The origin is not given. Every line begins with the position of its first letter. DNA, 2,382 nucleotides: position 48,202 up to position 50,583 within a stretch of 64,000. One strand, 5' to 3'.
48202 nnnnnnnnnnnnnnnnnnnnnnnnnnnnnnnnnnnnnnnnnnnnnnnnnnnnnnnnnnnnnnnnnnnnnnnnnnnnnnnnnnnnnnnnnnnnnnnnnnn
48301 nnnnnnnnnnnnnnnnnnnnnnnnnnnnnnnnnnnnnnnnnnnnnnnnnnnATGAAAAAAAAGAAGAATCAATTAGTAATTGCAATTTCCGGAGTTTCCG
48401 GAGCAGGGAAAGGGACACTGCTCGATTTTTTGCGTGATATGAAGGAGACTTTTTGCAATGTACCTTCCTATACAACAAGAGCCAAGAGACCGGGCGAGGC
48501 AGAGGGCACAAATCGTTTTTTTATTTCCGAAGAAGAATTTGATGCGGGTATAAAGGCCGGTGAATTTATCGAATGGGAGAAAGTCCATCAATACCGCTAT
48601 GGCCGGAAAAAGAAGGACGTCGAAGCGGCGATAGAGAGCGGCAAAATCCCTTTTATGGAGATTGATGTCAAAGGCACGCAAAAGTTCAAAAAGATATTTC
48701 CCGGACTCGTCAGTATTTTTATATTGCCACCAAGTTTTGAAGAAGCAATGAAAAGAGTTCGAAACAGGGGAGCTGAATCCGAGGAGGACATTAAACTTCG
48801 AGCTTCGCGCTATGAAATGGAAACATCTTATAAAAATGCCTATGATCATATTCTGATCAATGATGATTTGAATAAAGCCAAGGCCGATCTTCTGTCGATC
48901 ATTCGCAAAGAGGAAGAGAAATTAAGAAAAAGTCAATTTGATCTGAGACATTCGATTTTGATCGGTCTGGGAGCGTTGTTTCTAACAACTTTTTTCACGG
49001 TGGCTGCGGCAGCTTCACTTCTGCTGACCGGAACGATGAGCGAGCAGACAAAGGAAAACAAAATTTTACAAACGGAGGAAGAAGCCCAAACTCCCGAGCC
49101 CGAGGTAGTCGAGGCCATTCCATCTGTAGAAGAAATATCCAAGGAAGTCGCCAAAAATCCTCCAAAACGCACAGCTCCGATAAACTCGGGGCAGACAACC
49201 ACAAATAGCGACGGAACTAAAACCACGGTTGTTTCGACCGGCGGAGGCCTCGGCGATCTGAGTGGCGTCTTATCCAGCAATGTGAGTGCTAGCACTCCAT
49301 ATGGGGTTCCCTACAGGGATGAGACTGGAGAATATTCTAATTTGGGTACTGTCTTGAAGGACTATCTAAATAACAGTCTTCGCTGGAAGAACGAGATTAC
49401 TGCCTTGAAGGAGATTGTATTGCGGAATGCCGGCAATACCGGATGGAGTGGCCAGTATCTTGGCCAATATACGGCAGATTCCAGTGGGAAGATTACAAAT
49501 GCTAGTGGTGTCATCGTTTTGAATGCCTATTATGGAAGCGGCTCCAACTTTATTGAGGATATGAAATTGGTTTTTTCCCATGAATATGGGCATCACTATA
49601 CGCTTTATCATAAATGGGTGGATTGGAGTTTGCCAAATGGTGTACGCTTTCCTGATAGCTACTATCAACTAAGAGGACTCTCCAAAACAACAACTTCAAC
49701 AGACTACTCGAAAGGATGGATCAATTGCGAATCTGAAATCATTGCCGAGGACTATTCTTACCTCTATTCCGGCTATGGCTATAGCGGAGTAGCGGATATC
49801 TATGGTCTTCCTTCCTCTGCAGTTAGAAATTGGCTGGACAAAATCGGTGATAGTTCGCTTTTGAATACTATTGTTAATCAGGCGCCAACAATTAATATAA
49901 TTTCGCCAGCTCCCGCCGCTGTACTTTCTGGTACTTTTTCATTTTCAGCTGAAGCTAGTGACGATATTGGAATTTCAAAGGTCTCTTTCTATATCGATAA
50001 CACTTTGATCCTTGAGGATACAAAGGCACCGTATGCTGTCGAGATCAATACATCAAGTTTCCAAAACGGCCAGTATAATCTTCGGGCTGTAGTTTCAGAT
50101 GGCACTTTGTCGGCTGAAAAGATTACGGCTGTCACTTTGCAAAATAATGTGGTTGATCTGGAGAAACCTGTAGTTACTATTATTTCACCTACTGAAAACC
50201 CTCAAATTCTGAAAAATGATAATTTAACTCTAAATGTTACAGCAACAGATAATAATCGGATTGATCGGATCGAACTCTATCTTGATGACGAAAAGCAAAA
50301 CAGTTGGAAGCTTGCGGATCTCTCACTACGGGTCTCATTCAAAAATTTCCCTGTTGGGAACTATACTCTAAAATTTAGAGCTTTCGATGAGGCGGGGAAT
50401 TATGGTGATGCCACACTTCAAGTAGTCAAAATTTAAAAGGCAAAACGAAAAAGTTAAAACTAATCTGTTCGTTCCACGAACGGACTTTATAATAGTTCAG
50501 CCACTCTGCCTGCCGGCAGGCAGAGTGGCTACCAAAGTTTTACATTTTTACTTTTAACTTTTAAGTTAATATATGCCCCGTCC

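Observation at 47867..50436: Guanylate kinase fused in-frame to a membrane-spanning extracytoplasmic metalloprotease/Ig-like module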

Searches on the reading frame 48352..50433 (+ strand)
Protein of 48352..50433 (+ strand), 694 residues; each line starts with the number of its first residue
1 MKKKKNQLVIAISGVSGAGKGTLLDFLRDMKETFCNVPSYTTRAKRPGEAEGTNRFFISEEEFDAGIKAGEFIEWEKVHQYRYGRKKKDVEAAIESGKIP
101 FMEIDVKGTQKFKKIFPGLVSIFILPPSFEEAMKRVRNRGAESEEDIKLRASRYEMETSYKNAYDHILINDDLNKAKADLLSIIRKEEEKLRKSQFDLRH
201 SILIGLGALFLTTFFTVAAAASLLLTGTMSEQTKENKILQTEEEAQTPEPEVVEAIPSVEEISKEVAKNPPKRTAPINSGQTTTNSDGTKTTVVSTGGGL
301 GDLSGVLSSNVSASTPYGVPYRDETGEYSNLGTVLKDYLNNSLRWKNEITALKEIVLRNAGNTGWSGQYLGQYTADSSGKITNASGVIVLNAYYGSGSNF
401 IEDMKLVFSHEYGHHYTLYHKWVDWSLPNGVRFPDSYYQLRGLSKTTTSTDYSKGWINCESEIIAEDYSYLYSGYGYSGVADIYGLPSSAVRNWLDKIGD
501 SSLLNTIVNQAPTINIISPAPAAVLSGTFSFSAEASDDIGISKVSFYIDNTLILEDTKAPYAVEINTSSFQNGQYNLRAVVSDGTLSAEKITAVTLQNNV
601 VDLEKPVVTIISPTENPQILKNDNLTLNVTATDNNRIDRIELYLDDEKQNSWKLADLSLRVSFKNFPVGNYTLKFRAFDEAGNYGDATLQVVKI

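Call 5: search_protein_families(library=pfam, proteins=[window:48352-50433:+], max_evalue=0.1)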
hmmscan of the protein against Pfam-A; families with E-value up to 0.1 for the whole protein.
window:48352-50433:+ (694 aa): 14 families
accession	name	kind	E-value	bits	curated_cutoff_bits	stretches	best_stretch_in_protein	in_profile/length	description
PF00625.27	Guanylate_kin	-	1.6e-35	122.9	25.2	1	10-186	5-181/182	Guanylate kinase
PF17957.7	Big_7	-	3.5e-32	111.3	24.1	2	512-579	1-70/70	Bacterial Ig domain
PF16967.11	TcfC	-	5.7e-05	23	29.4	1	542-584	13-55/68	E-set like domain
PF15418.12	DUF4625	-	0.0004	21.1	27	0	601-645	9-57/131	Domain of unknown function (DUF4625)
PF07495.19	Y_Y_Y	-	0.0025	18.1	26.6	1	646-691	15-59/65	Y_Y_Y domain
PF19077.6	Big_13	-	0.0099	16.8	27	0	619-691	23-98/102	Bacterial Ig-like domain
PF12245.14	Big_3_2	-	0.019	15.6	23.3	1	665-692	88-118/122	Bacterial Ig-like domain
PF18811.7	DPPIV_rep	-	0.042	14.2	30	0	335-346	8-19/21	Dipeptidyl peptidase IV (DPP IV) low complexity region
PF01712.25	dNK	-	0.049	13.8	27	0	125-166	129-169/203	Deoxynucleoside kinase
PF13238.12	AAA_18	-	0.053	14.4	29.4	0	10-31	1-22/128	AAA domain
PF06749.17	DUF1218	-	0.058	14.3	25.3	0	206-237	35-66/95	Protein of unknown function (DUF1218)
PF02494.22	HYR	-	0.063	14.1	21.7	0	664-691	52-79/81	HYR domain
PF13927.12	Ig_3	-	0.078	13.9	30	0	605-684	1-72/78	Immunoglobulin domain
PF13688.12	Reprolysin_5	-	0.093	13.4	27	0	323-420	65-157/196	Metallo-peptidase family M12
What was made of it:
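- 49885..50139 (+): Big_7 Ig-like domain 1 (aa 512-596). PF17957 (call 5).
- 50161..50433 (+): Big_7 Ig-like domain 2 (aa 604-694). PF17957, second stretch (call 5).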

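Call 6: search_protein_families(library=ncbifam, proteins=[window:48352-50433:+], max_evalue=0.1)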
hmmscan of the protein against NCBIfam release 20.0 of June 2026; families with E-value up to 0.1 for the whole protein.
window:48352-50433:+ (694 aa): 10 families
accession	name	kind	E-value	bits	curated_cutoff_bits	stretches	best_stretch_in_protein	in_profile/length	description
TIGR03263.1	guanyl_kin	equivalog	2.2e-51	174.1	160.45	1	9-185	3-179/180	guanylate kinase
NF011324.0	PRK14737.1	equivalog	2.3e-44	151.4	318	1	10-185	8-183/187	guanylate kinase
NF011325.0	PRK14738.1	equivalog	1.4e-37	129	263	1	3-197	9-205/206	guanylate kinase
TIGR02322.1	phosphon_PhnN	equivalog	3.9e-14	52.7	156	1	9-186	3-178/179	phosphonate metabolism protein/1,5-bisphosphokinase (PRPP-forming) PhnN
NF007485.0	PRK10078.1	equivalog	3.8e-07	30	153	1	10-188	5-178/186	ribose 1,5-bisphosphokinase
NF047446.1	barrel_OmpL47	domain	0.013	16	40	1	628-688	8-62/68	OmpL47-type beta-barrel domain-containing protein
TIGR00041.1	DTMP_kinase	equivalog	0.02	14.6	83.25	0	7-30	4-27/196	dTMP kinase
NF005807.0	PRK07667.1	equivalog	0.026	14.1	221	0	2-33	12-44/193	kinase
NF040474.1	peri_RclB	exception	0.031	14.5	100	0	522-570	9-59/78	reactive chlorine resistance periplasmic protein RclB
NF006085.0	PRK08233.1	equivalog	0.077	12.8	198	0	5-28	3-26/184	hypothetical protein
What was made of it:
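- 48352..48921 (+): Cytoplasmic guanylate kinase domain (aa 1-190), with the P-loop at 48391-48417. TIGR03263 scores 174 bits, above its cutoff (calls 5, 6).
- On Guanylate kinase (TIGR03263 / PF00625): PF00625 scores 122.9 bits against 25.2 (calls 5, 6).
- Checked: NCBIfam TIGR03263 guanyl_kin scores 174.1 bits against a cutoff of 160.45 (calls 5, 6).
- TIGR03263, an equivalog-level model, is passed (call 6).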

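Call 68: predict_structure(alignment_id=A4)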
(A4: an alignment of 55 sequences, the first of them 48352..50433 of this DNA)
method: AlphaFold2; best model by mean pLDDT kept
length: 694 residues; sequences in the alignment: 55
mean_pLDDT: 88.1   pTM: 0.50
mean pLDDT of the five models: 88.1, 87.1, 86.4, 86.3, 86.0
residues with pLDDT >= 90: 478; 70-90: 140; 50-70: 35; < 50: 41
segments of 3 or more residues with pLDDT < 50: 226-259, 274-276
pLDDT, mean of each block of 10 residues (from residue 1): 73 96 97 97 91 95 98 92 96 96 93 92 97 93 91 92 96 97 96 88 89 86 50 34 36 40 52 53 92 79 76 95 94 97 97 95 88 93 95 80 93 98 95 93 88 88 97 90 85 95 83 96 96 90 93 90 93 97 90 94 93 95 94 95 91 96 90 95 94 92
secondary structure, 60 per line:
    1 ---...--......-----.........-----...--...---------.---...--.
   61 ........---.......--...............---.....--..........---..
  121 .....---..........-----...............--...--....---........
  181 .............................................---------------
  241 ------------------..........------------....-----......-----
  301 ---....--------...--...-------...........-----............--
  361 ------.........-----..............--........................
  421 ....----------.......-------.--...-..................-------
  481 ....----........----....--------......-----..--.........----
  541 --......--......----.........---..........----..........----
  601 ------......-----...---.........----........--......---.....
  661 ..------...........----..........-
elements in order (helices of 4 or more, strands of 3 or more residues): E9-14 H20-28 E34-36 E39-41 E55-57 H60-68 E72-78 E81-86 H87-95 E99-103 H106-115 E119-125 H129-138 H144-158 E166-169 H173-225 H259-268 E281-284 E290-295 H304-307 E321-323 H331-341 H347-351 E352-358 E367-375 E381-391 H397-424 H435-441 H460-473 H481-484 H489-496 H501-504 E513-518 E528-536 E543-548 E551-556 E561-566 E573-582 E587-596 E607-612 E618-620 E624-632 E637-644 E647-652 E656-662 E669-679 E684-693
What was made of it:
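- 48352..48921 (+): AF2 pLDDT is >90 (call 68).
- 48949..49026 (+): Single transmembrane helix (aa ~200-225), preceded by a basic stretch (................). It is predicted to be continuous with the last Gmk helix (one helix, aa 173-225). AF2 secondary structure (call 68).
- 49027..49128 (+): Disordered stalk rich in Glu, Pro and Thr (aa 226-259). AF2 pLDDT <50 for aa 226-259 (call 68).
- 49885..50139 (+): AF2 predicts a beta-sandwich (call 68).
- On Metzincin metallopeptidases (M12, M43 etc.): AF2 keeps the helix continuous through aa 397-424 (call 68).
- On Big_7 bacterial Ig-like domain (PF17957): AF2 predicts all-beta domains at aa 513-596 and 607-693 (call 68).
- The full-length AF2 model has pLDDT 88, a continuous helix at aa 173-225 and a disordered segment at aa 226-259 (call 68). 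The last Gmk helix is predicted to be continuous with the TM helix (call 68). A ~35-residue disordered stalk separates the TM helix from the ectodomain (call 68), which makes mechanical signalling unlikely.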
